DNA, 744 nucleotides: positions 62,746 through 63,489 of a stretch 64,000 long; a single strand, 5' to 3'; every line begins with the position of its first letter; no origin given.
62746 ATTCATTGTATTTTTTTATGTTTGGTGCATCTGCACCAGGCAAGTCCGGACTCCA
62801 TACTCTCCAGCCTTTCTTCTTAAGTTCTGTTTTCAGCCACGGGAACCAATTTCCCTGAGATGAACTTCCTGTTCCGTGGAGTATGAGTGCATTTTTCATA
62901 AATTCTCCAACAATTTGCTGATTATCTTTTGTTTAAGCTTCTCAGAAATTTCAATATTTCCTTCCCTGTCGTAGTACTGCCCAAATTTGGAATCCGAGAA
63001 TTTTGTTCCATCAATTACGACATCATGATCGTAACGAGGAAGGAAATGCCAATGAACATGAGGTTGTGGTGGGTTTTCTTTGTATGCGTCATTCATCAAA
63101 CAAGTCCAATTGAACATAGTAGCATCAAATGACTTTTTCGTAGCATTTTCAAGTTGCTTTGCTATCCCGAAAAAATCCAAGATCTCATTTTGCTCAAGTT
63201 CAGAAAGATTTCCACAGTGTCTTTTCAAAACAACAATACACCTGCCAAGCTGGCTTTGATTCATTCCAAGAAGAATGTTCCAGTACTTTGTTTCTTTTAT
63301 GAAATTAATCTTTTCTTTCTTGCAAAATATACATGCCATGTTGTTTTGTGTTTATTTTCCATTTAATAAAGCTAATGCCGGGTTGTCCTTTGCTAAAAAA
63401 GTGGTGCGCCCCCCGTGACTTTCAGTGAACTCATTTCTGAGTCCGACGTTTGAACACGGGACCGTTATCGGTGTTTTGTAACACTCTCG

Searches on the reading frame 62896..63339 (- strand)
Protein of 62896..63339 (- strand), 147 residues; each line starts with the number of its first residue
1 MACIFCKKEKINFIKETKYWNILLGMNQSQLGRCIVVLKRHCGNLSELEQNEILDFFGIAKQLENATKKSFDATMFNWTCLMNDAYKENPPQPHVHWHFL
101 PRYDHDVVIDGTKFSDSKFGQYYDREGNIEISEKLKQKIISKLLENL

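Call 7: find_encoding_contigs(protein=window:62896-63339:-, flank=10000, max_places=10)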
Protein window:62896-63339:- (147 aa): 1 contig read that carries it; 1 place shown.
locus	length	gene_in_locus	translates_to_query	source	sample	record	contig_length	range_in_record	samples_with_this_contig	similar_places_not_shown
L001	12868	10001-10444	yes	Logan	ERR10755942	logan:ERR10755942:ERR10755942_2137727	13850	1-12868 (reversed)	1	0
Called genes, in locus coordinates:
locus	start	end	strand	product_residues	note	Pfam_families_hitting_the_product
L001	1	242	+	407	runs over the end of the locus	?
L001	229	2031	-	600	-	-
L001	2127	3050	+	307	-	PF17125:Methyltr_RsmF_N, PF22458:RsmF-B_ferredox (weak), PF01189:Methyltr_RsmB-F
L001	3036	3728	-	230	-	-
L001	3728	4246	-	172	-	-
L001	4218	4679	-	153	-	PF03657:UPF0113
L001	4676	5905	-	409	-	-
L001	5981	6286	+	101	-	PF04032:Rpr2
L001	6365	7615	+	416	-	PF24611:Spectrin_Anc-1 (faint)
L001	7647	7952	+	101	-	-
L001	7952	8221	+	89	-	PF01866:Diphthamide_syn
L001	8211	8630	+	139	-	-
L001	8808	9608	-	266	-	-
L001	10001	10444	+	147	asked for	PF01230:HIT (weak)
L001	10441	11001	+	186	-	PF00561:Abhydrolase_1 (faint), PF06821:Ser_hydrolase, PF12697:Abhydrolase_6 (faint)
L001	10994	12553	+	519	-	PF00271:Helicase_C, PF20470:HTH_61, PF21280:Helicase_dom4_arc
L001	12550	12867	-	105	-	?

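Call 11: search_protein_families(library=pfam, proteins=[L001:8808-9608:-, window:62896-63339:-], max_evalue=1)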
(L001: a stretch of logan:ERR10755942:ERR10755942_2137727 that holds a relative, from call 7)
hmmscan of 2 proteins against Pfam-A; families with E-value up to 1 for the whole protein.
L001:8808-9608:- (266 aa): 1 family
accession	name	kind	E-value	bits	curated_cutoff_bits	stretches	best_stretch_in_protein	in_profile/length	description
PF13309.12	HTH_22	-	0.018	15.5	29.6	1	21-40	42-61/63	HTH domain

window:62896-63339:- (147 aa): 3 families
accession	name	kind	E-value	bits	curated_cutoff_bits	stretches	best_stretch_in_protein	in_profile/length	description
PF01230.28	HIT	-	7.6e-07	30.1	21.5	1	12-105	7-98/98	HIT domain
PF11186.13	DUF2972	-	0.031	14.6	22.2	1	3-73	101-170/199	Protein of unknown function (DUF2972)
PF12846.13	AAA_10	-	0.054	13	27.5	1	49-87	308-344/362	AAA-like domain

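Call 14: find_homologous_proteins(query=L001:8808-9608:-, max_evalue=0.001)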
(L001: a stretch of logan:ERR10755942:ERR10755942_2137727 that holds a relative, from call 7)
Query L001:8808-9608:- (266 aa): 48 proteins with E <= 0.001 among 637 candidates.
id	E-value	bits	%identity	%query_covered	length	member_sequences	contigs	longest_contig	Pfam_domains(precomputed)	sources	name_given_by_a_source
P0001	3.0e-170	582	100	100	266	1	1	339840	-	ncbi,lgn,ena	-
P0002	1.4e-95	338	61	97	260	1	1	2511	-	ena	-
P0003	3.0e-86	307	56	95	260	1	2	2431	PF14528.12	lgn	-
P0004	8.7e-71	256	52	95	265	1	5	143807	PF14528.12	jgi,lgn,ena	-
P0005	8.2e-70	253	50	94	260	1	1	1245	-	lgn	-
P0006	8.4e-70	253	48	95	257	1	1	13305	-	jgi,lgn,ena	-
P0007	1.1e-69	253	50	95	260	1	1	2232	-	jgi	jgi:hypothetical protein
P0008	2.3e-69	252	51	94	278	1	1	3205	PF14528.12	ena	-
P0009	2.9e-69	251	50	95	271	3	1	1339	PF14528.12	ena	-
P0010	2.1e-68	249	51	95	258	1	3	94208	PF14528.12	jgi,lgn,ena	jgi:hypothetical protein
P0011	1.9e-67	245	48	95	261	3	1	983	-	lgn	-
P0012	5.0e-67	244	48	95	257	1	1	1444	-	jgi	jgi:hypothetical protein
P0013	1.2e-66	243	45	95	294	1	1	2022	PF14528.12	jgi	jgi:hypothetical protein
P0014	2.8e-65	238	48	95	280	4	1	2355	PF14528.12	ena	-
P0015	8.9e-65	237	52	80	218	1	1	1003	-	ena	-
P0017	1.9e-63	232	46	95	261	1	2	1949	PF14528.12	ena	-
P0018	3.3e-63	232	47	95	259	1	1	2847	PF14528.12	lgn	-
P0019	8.4e-63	230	48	95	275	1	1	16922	PF14528.12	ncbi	-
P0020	1.1e-62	230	45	97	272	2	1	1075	PF14528.12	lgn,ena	-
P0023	7.7e-62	227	48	94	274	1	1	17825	PF13936.13,PF14528.12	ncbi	-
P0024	2.3e-61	226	47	95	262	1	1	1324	PF14528.12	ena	-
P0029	4.0e-60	222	46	95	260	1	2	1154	PF14528.12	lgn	-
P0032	4.9e-59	218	44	94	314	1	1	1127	PF14528.12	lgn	-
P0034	8.2e-59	217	48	85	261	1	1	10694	PF14528.12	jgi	-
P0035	6.6e-58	214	47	79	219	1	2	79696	PF14528.12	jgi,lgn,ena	-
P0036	1.6e-57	213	45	95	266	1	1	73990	-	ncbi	-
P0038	1.5e-55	207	48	81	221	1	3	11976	PF14528.12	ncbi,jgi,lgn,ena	-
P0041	6.9e-53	198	43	98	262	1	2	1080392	PF13936.13,PF14528.12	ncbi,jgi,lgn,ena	-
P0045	3.0e-51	192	44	92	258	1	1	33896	PF14528.12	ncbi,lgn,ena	-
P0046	1.9e-46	177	40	91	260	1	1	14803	PF14528.12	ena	-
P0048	4.9e-43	166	42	77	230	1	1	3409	PF14528.12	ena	-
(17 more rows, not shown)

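Call 15: find_encoding_contigs(protein=P0004, flank=4000, max_places=3)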
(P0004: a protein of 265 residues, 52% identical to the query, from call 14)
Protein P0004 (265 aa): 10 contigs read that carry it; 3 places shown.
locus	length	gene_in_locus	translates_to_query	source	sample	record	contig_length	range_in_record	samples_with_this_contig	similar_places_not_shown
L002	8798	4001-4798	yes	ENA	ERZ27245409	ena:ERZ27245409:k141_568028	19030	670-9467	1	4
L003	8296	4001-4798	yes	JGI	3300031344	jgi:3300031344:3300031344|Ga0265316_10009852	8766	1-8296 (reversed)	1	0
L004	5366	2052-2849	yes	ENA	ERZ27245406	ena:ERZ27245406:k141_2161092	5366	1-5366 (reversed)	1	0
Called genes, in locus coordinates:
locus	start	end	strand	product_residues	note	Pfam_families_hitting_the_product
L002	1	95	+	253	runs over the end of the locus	?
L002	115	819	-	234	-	PF01978:TrmB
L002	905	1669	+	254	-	PF13489:Methyltransf_23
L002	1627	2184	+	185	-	PF01227:GTP_cyclohydroI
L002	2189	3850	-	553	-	PF00271:Helicase_C, PF21280:Helicase_dom4_arc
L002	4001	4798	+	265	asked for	PF14528:LAGLIDADG_3 (faint)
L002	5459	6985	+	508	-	-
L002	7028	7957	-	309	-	PF00535:Glycos_transf_2, PF10111:Glyco_tranf_2_2, PF13641:Glyco_tranf_2_3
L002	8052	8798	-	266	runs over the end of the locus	PF02463:SMC_N (faint), PF00005:ABC_tran, PF13304:AAA_21 (faint)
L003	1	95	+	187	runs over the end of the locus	?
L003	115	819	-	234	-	PF01978:TrmB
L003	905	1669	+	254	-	PF13489:Methyltransf_23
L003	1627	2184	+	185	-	PF01227:GTP_cyclohydroI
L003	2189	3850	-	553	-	PF00271:Helicase_C, PF21280:Helicase_dom4_arc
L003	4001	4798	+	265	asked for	PF14528:LAGLIDADG_3 (faint)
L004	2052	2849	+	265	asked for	PF14528:LAGLIDADG_3 (faint)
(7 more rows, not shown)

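Call 16: find_encoding_contigs(protein=P0010, flank=4000, max_places=3)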
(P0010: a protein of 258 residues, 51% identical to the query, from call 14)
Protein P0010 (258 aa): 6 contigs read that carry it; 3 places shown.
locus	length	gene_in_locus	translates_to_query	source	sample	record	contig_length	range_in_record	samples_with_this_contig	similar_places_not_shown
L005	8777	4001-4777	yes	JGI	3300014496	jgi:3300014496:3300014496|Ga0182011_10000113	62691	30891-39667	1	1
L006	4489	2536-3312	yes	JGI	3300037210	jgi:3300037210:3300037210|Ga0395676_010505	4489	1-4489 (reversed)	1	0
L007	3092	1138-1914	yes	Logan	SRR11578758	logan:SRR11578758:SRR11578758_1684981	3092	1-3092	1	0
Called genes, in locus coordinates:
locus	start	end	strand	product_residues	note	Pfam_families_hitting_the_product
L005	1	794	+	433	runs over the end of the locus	PF00278:Orn_DAP_Arg_deC, PF02784:Orn_Arg_deC_N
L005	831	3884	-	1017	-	PF00271:Helicase_C, PF07591:PT-HINT (faint), PF14890:Intein_splicing, PF14528:LAGLIDADG_3, PF21280:Helicase_dom4_arc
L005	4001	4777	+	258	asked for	PF14528:LAGLIDADG_3 (weak)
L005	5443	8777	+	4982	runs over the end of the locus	PF00354:Pentaxin (weak), PF13385:Laminin_G_3, PF05048:NosD, PF13385:Laminin_G_3, PF13229:Beta_helix, PF05048:NosD, PF13229:Beta_helix, PF13229:Beta_helix, +4 more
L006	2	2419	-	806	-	?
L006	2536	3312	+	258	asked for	PF14528:LAGLIDADG_3 (weak)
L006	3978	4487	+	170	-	?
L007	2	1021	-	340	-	?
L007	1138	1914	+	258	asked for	PF14528:LAGLIDADG_3 (weak)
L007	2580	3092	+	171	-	?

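Call 17: find_encoding_contigs(protein=P0041, flank=4000, max_places=3)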
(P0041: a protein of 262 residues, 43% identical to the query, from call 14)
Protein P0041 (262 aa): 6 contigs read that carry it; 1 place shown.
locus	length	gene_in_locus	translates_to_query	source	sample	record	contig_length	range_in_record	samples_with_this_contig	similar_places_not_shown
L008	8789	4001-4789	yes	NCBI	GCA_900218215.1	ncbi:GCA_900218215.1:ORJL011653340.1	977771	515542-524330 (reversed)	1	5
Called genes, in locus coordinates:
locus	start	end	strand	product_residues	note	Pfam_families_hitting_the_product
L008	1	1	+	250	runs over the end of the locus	-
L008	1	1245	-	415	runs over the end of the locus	PF02308:MgtC, PF13194:DUF4010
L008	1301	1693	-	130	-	PF02675:AdoMet_dc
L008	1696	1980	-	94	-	-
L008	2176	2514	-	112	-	PF01329:Pterin_4a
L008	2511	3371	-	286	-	PF00351:Biopterin_H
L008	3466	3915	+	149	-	PF01037:AsnC_trans_reg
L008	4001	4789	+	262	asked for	PF13936:HTH_38 (faint), PF14528:LAGLIDADG_3 (faint)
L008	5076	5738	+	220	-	PF03009:GDPD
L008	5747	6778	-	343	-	-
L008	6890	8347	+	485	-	-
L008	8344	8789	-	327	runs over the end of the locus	PF13354:Beta-lactamase2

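Call 18: find_encoding_contigs(protein=P0036, flank=4000, max_places=3)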
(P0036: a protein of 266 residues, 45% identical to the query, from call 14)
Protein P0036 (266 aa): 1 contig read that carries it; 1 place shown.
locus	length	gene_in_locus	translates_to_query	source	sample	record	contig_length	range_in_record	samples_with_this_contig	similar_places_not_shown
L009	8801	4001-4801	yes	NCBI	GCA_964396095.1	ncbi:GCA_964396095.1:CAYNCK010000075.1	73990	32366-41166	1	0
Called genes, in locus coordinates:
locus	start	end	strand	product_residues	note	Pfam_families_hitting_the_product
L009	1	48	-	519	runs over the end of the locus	PF00271:Helicase_C, PF20470:HTH_61 (weak), PF21280:Helicase_dom4_arc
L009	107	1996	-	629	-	PF05345:He_PIG (faint), PF17803:Cadherin_4 (faint), PF17963:Big_9 (faint), PF00801:PKD (weak), PF18911:PKD_4 (weak)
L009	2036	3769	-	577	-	PF00801:PKD (faint), PF17963:Big_9 (faint), PF18911:PKD_4 (weak)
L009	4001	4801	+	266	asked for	-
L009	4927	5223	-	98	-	-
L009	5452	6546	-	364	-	PF00180:Iso_dh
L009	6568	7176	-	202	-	PF00694:Aconitase_C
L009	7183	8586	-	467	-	PF00330:Aconitase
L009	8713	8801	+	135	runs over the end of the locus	-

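Call 26: find_encoding_contigs(protein=P0002, flank=3000, max_places=2)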
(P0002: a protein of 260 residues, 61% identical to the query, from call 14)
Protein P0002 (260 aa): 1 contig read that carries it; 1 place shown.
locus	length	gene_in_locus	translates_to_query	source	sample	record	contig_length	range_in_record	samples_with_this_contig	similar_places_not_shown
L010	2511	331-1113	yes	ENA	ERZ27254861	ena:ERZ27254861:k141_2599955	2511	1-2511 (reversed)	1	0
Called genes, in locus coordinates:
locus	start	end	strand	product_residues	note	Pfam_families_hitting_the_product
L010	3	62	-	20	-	?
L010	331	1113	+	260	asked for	-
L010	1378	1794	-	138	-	-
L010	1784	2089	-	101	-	PF01866:Diphthamide_syn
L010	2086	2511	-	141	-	?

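Call 27: find_encoding_contigs(protein=P0003, flank=3000, max_places=2)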
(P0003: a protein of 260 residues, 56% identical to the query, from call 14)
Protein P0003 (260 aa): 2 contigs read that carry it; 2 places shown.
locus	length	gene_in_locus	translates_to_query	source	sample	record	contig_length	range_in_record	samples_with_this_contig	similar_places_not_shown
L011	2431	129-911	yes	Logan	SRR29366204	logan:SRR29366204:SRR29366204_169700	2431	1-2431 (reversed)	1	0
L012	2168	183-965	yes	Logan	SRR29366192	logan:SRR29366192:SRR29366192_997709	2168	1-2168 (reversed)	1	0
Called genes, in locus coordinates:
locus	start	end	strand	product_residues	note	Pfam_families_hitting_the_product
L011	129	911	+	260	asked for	PF14528:LAGLIDADG_3 (faint)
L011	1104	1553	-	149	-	-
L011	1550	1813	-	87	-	PF01866:Diphthamide_syn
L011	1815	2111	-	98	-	-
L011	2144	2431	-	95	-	?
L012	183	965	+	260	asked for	PF14528:LAGLIDADG_3 (faint)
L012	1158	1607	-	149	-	-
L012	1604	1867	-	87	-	PF01866:Diphthamide_syn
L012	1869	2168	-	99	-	?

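Call 28: find_encoding_contigs(protein=P0045, flank=3000, max_places=2)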
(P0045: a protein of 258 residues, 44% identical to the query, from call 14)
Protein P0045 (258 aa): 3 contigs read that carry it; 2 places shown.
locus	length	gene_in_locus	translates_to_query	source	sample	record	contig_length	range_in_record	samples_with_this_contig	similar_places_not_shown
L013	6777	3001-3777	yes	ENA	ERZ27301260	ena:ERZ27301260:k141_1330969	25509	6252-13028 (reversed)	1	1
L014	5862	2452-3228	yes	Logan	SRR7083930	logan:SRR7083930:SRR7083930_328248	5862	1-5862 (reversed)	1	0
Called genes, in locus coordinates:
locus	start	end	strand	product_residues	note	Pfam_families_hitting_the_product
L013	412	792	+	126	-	PF08570:DUF1761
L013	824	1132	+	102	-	PF01741:MscL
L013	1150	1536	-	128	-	-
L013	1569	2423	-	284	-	PF00924:MS_channel_2nd, PF21082:MS_channel_3rd (faint)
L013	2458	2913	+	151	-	-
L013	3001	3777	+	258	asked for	PF14528:LAGLIDADG_3 (weak)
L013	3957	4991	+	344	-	-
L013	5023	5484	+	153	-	PF04073:tRNA_edit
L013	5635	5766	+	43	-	-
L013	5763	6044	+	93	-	PF13508:Acetyltransf_7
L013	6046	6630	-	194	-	-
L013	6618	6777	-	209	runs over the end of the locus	-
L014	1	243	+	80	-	?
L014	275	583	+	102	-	PF01741:MscL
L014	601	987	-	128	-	-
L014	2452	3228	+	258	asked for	PF14528:LAGLIDADG_3 (weak)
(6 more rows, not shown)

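Call 29: find_encoding_contigs(protein=P0023, flank=3000, max_places=2)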
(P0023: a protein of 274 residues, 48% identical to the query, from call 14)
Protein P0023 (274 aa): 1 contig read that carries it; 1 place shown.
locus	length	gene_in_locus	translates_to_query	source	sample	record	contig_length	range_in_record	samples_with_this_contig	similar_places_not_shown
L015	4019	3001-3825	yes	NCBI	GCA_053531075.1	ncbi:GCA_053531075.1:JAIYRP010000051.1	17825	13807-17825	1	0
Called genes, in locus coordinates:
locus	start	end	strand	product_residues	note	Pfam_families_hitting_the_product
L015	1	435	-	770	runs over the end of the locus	PF05345:He_PIG (faint), PF17963:Big_9 (faint), PF19410:DUF5980 (faint), PF17803:Cadherin_4 (faint), PF00801:PKD, PF18911:PKD_4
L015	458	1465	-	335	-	PF17963:Big_9 (faint), PF05345:He_PIG (faint), PF18911:PKD_4 (faint), PF00801:PKD (faint)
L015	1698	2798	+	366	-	PF00834:Ribul_P_3_epim, PF02502:LacAB_rpiB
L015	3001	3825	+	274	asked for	PF13936:HTH_38 (weak), PF14528:LAGLIDADG_3 (faint)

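Call 42: find_related_loci(query=A1, collection=genome_contigs, flank=1500)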
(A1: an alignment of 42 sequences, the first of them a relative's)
Query A1 (266 aa) in genome_contigs; peptide patterns used: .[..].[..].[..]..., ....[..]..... (x = any residue, [..] = any of these).
35 stretches matched a pattern; 21 encode a relative of the query (tblastn E <= 1e-3); 21 distinct loci.
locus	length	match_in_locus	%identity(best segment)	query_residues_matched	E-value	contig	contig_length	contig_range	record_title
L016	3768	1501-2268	48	3-255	2e-68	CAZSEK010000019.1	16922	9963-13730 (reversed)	MAG TPA_asm: uncultured Methanosarcinales archaeon isolate SRP256446_co1_197 genome assembly, contig: NODE_1240_length_1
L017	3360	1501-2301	45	1-263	9e-66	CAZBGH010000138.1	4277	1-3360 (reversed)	MAG TPA_asm: uncultured Methanosarcinales archaeon isolate binchicken_co21_254 genome assembly, contig: NODE_30685_lengt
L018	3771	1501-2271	45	3-255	5e-65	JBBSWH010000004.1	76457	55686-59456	MAG: Nanoarchaeota archaeon isolate H52-bin084_1 H52_bin084_1_000000000004, whole genome shotgun sequence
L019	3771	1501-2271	48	1-254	6e-63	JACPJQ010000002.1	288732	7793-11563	MAG: Candidatus Woesearchaeota archaeon isolate NC_groundwater_472_Ag_B-0.1um_38_40 S34_3B_scaffold_114527, whole genome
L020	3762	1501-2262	45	3-255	1e-61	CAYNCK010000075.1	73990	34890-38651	MAG TPA_asm: uncultured Methanosarcinales archaeon isolate binchicken_co203_103 genome assembly, contig: k141_4486351, w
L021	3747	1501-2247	44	6-253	1e-57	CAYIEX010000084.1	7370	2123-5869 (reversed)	MAG TPA_asm: uncultured Methanosarcinales archaeon isolate ERP119705_co19_971 genome assembly, contig: NODE_12525_length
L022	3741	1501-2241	42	22-262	8e-58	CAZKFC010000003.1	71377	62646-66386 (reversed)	MAG TPA_asm: uncultured Methanosarcinales archaeon isolate binchicken_co19_615 genome assembly, contig: NODE_327_length_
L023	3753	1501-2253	44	10-255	2e-57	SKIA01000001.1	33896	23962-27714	MAG: Candidatus Woesearchaeota archaeon isolate CSBr16_4 CSBr16-595, whole genome shotgun sequence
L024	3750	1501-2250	42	4-253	1e-55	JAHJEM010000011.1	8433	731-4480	MAG: Nanoarchaeota archaeon isolate Modern_marine_glass_biofilm.mb.128 Modern_marine_gla.mb.128_k141_113215, whole genom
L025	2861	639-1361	41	17-253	5e-55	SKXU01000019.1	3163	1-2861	MAG: Candidatus Woesearchaeota archaeon isolate CSSed162cmB_258 CSSed16-2cmB-186296, whole genome shotgun sequence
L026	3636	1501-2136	44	39-250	2e-54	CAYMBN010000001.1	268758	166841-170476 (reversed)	MAG TPA_asm: uncultured Methanosarcinales archaeon isolate SRP077602_co2_87 genome assembly, contig: NODE_20_length_2687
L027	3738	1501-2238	41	10-253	3e-51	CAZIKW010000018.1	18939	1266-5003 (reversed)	MAG TPA_asm: uncultured Methanosarcinales archaeon isolate SRP278252_co1_207 genome assembly, contig: NODE_4893_length_1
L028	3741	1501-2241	36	15-261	3e-45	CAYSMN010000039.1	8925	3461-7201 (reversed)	MAG TPA_asm: uncultured Methanosarcinales archaeon isolate SRP119689_co1_35 genome assembly, contig: NODE_12311_length_8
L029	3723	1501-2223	37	4-243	1e-44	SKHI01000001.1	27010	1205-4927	MAG: Candidatus Woesearchaeota archaeon isolate CSBr16_197 CSBr16-1047, whole genome shotgun sequence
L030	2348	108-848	37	7-253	4e-40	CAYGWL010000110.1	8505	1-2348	MAG TPA_asm: uncultured Methanosarcinales archaeon isolate ERP119294_co2_8 genome assembly, contig: k141_851319, whole g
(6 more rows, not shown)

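Call 46: predict_structure(alignment_id=A1)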
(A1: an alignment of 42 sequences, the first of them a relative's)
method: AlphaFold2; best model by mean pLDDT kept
length: 266 residues; sequences in the alignment: 42
mean_pLDDT: 94.3   pTM: 0.82
mean pLDDT of the five models: 94.3, 93.4, 92.9, 92.6, 92.4
residues with pLDDT >= 90: 236; 70-90: 21; 50-70: 9; < 50: 0
segments of 3 or more residues with pLDDT < 50: none
pLDDT, mean of each block of 10 residues (from residue 1): 88 95 93 93 72 96 99 95 97 97 96 97 96 98 97 98 99 96 98 99 98 95 98 98 97 83 70
secondary structure, 60 per line:
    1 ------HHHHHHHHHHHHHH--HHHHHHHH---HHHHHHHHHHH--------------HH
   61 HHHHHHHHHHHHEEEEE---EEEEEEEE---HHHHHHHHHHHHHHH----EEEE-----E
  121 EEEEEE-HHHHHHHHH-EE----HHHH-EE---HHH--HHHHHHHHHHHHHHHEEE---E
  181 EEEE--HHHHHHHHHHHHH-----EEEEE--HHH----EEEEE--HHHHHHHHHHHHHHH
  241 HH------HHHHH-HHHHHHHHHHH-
elements in order: H7-20 H23-30 H34-44 H59-72 E73-77 E81-88 H92-106 E111-114 E120-126 H128-136 H144-147 H159-173 E174-176 E180-184 H187-199 E205-209 E219-223 H226-242 H249-253 H255-265

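Call 47: find_related_loci(query=window:62896-63339:-, collection=metagenome_contigs, flank=3500)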
Query window:62896-63339:- (147 aa) in metagenome_contigs; peptide patterns used: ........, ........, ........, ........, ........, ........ (x = any residue, [..] = any of these).
583 stretches matched a pattern; 91 encode a relative of the query (tblastn E <= 1e-3); the best 80 are kept; 80 distinct loci.
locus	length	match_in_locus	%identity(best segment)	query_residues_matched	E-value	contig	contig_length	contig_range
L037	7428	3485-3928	59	1-147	3e-59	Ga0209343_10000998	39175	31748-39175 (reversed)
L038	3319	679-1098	59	8-147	3e-58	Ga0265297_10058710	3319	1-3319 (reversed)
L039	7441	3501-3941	54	1-147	9e-56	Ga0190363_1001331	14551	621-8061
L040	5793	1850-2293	56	1-147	6e-56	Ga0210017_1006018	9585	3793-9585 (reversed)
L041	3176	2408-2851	56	1-147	5e-56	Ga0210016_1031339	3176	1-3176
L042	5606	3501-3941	54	1-147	2e-54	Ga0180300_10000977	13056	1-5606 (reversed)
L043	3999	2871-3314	55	1-147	2e-53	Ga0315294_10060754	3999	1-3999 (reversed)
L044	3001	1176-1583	58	1-135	2e-52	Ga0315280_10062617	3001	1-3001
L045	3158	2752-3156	57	1-136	5e-52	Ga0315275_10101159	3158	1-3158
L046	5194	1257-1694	54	1-147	6e-52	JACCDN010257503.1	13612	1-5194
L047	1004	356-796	54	3-147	3e-54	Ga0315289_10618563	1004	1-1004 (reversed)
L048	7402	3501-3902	57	14-147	8e-51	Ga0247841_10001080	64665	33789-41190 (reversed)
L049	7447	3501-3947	53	1-147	3e-50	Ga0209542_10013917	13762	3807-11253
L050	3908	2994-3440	54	1-147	2e-49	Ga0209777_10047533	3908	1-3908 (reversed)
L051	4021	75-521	50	1-147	6e-49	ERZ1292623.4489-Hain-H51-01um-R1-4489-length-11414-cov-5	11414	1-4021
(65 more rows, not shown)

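Call 52: fold_search(model_id=the predicted structure, library=pdb)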
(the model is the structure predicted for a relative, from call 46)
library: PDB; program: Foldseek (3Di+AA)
matches with E <= 10: 683; with E <= 0.001: 73
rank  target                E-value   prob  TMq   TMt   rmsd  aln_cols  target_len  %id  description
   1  7qsu                  4.4e-09  1.00  0.56  0.41   4.5       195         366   16  Crystal structure of homing endonuclease-associated TliVMA intein (C1A, d333-339) (released 2022-03-30)
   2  7qss                  2.6e-08  1.00  0.52  0.33   5.2       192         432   17  Crystal structure of homing endonuclease-associated TliVMA intein (C1A) (released 2022-03-30)
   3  5a0w_D                3.9e-08  1.00  0.50  0.66   4.7       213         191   14  THE CRYSTAL STRUCTURE OF I-DMOI E117A IN COMPLEX WITH ITS TARGET DNA AND IN THE PRESENCE OF 2MM MN (released 2016-05-11)
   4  2vs7_G                6.2e-08  1.00  0.49  0.71   3.8       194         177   12  The crystal structure of I-DmoI in complex with DNA and Ca (released 2008-11-11)
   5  5o6g_A                7.3e-08  1.00  0.50  0.68   3.8       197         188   16  Structures and dynamics of mesophilic variants from the homing endonuclease I-DmoI (released 2017-12-06)
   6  2vs8_K                8.2e-08  1.00  0.51  0.73   3.4       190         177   12  The crystal structure of I-DmoI in complex with DNA and Mn (released 2008-11-11)
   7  2vs7_A                8.2e-08  1.00  0.48  0.68   3.8       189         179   13  The crystal structure of I-DmoI in complex with DNA and Ca (released 2008-11-11)
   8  2vs7_D                8.2e-08  1.00  0.49  0.66   4.7       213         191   14  The crystal structure of I-DmoI in complex with DNA and Ca (released 2008-11-11)
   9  4una_G                8.6e-08  1.00  0.49  0.70   3.9       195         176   14  THE CRYSTAL STRUCTURE OF I-DMOI IN COMPLEX WITH ITS TARGET DNA AT 2 DAYS INCUBATION IN 5MM MN (STATE 4) (released 2014-12-17)
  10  5o6g_D                1.0e-07  1.00  0.48  0.68   3.9       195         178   15  Structures and dynamics of mesophilic variants from the homing endonuclease I-DmoI (released 2017-12-06)
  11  5akf_A                1.0e-07  1.00  0.48  0.68   3.9       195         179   15  THE CRYSTAL STRUCTURE OF I-DMOI Q42AK120M IN COMPLEX WITH ITS TARGET DNA NICKED IN THE CODING STRAND A AND IN THE PRES (released 2015-06-17)
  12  4un7_G                1.3e-07  1.00  0.49  0.70   3.9       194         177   12  THE CRYSTAL STRUCTURE OF I-DMOI IN COMPLEX WITH ITS TARGET DNA BEFORE INCUBATION IN 5MM MN (STATE 1) (released 2014-12-03)
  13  4unc_D                1.3e-07  1.00  0.51  0.68   3.6       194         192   15  THE CRYSTAL STRUCTURE OF I-DMOI IN COMPLEX WITH ITS TARGET DNA AT 8 DAYS INCUBATION IN 5MM MN (STATE 6) (released 2014-12-17)
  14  5ak9_A                1.4e-07  1.00  0.49  0.68   3.9       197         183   14  THE CRYSTAL STRUCTURE OF I-DMOI Q42AK120M IN COMPLEX WITH ITS TARGET DNA IN THE PRESENCE OF 2MM MN (released 2015-06-17)
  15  4unc_G                1.5e-07  1.00  0.49  0.71   3.9       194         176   12  THE CRYSTAL STRUCTURE OF I-DMOI IN COMPLEX WITH ITS TARGET DNA AT 8 DAYS INCUBATION IN 5MM MN (STATE 6) (released 2014-12-17)
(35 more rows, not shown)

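Call 57: list_cluster_members(proteins=[P0001])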
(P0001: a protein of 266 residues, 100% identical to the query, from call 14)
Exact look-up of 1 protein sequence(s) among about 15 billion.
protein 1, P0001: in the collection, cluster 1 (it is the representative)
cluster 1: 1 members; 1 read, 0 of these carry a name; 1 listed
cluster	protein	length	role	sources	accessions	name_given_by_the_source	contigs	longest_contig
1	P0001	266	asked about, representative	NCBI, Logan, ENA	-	-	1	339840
